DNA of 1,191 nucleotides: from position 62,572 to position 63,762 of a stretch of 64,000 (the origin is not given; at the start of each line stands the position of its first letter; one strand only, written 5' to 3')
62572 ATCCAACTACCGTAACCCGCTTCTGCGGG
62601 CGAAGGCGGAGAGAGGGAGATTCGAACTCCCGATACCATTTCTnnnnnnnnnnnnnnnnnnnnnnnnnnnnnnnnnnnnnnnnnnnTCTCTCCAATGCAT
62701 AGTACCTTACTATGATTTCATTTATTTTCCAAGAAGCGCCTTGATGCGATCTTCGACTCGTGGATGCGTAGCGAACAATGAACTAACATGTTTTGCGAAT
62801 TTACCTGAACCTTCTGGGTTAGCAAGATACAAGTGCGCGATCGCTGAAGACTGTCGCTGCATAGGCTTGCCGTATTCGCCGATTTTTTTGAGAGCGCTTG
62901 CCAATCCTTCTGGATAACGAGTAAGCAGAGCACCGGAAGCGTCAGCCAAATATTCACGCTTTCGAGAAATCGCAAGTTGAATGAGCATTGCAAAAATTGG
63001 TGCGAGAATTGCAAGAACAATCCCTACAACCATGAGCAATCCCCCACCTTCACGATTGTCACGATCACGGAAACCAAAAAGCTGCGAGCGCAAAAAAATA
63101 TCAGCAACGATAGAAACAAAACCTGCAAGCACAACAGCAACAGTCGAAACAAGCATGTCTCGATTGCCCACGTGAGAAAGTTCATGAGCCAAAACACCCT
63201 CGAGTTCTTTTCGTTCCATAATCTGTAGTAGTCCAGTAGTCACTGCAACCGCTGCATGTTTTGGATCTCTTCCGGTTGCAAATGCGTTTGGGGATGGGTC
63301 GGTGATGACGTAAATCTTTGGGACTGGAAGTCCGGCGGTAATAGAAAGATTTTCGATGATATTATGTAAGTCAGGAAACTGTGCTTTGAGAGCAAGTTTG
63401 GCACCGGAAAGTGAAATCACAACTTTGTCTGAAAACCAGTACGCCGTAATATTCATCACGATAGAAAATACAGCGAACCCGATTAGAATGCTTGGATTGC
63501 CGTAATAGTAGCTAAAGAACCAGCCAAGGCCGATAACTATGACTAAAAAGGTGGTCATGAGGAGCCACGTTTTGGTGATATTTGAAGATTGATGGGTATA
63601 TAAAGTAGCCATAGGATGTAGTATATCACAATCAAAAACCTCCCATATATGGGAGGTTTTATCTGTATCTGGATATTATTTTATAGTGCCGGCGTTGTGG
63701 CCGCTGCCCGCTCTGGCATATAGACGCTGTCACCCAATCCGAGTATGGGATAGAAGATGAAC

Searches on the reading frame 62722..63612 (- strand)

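Call 67: search_protein_families(library=pfam, proteins=[window:62722-63612:-], max_evalue=0.001)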
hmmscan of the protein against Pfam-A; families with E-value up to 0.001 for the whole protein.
window:62722-63612:- (296 aa): 1 family
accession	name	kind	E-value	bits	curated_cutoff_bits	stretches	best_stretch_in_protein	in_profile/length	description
PF01435.24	Peptidase_M48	-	3.5e-34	118.7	20.3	1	77-294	2-183/186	Peptidase family M48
